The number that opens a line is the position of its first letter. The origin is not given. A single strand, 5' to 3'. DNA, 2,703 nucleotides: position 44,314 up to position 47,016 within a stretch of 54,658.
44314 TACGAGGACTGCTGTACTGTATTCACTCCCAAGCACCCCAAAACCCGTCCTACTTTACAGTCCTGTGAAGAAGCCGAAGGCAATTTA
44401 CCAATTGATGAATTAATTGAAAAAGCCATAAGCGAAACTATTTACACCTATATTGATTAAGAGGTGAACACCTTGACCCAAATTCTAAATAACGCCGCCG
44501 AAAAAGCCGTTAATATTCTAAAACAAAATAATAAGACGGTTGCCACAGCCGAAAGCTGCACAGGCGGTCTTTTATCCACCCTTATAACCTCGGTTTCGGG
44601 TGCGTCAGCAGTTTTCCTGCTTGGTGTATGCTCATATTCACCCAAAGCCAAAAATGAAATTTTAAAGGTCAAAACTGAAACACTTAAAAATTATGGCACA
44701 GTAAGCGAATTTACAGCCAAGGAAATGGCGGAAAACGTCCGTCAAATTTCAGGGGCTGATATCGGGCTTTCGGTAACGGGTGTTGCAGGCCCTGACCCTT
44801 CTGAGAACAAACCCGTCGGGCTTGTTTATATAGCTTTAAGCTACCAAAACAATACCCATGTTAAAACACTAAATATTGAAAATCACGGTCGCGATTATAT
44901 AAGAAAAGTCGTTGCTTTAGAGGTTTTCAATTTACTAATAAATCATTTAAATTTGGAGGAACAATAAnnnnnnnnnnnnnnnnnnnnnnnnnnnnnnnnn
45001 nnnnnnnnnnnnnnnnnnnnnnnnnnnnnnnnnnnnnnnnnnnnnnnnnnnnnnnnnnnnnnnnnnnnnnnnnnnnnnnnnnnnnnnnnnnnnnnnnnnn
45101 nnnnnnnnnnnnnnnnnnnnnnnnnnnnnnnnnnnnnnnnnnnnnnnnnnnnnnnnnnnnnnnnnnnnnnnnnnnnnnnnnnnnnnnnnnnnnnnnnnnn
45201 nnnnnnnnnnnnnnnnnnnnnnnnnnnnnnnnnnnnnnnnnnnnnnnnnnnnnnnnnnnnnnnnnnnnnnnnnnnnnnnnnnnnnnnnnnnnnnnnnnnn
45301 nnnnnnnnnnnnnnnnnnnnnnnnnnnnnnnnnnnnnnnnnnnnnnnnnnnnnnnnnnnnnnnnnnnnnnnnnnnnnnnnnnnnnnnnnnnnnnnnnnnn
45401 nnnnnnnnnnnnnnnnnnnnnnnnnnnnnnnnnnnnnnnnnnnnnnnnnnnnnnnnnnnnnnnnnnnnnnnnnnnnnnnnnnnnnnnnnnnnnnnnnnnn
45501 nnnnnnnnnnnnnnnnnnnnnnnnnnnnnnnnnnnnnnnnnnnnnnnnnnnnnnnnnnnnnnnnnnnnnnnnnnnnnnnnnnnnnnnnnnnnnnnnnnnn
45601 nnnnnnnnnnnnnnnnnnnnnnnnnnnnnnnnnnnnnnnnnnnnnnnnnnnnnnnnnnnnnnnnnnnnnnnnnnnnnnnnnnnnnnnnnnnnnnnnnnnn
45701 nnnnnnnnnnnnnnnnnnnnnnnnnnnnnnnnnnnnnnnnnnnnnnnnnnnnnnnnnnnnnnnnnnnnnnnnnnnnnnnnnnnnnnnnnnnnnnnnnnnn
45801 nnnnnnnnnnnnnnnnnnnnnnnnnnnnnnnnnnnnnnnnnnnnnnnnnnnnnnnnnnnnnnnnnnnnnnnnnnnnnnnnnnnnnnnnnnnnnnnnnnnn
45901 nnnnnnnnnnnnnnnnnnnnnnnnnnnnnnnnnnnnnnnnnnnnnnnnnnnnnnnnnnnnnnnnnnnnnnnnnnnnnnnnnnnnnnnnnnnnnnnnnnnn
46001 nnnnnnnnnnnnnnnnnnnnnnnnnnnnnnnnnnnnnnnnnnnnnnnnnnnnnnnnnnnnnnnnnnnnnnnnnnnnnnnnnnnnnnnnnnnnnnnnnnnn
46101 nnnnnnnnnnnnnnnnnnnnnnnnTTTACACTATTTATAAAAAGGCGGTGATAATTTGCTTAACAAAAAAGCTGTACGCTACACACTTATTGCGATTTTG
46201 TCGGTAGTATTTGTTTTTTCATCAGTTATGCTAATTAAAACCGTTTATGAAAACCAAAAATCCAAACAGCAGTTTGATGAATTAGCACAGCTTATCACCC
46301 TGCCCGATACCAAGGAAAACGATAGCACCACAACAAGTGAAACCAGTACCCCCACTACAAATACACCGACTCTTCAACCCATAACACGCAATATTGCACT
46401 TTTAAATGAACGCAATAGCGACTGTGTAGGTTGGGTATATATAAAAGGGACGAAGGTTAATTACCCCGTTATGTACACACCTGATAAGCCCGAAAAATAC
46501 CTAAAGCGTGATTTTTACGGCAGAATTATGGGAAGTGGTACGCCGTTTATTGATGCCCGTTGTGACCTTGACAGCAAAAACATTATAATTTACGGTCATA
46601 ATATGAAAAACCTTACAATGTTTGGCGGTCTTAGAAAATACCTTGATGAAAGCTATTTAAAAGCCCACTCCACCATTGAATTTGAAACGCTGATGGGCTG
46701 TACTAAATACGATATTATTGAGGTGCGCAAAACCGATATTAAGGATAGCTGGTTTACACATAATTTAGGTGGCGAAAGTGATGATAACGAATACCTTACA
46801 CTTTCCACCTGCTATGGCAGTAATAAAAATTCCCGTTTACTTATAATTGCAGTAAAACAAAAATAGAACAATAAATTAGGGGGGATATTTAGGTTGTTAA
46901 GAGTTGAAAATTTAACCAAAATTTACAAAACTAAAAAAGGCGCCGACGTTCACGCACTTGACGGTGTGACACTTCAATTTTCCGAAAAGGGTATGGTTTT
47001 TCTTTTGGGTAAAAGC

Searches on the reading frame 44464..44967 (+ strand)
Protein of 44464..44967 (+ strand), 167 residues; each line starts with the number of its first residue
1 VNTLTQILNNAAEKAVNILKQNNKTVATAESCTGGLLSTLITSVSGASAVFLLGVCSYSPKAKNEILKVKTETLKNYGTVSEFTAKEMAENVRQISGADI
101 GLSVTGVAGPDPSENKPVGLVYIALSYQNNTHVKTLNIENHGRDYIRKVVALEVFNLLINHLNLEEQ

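Call 78: search_protein_families(library=pfam, proteins=[window:44464-44967:+], max_evalue=0.00001)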
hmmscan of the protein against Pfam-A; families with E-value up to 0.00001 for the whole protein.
window:44464-44967:+ (167 aa): 1 family
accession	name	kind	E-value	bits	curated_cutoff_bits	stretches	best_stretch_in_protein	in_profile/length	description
PF02464.23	CinA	-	1.1e-50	171.7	23.5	1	10-160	3-153/155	Competence-damaged protein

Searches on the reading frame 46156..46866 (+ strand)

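Call 78: search_protein_families(library=pfam, proteins=[window:46156-46866:+], max_evalue=0.00001)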
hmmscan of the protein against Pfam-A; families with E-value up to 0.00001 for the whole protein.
window:46156-46866:+ (236 aa): 1 family
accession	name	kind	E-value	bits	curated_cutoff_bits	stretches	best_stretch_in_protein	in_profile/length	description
PF04203.18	Sortase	-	5.5e-12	46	26.6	1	95-233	2-123/125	Sortase domain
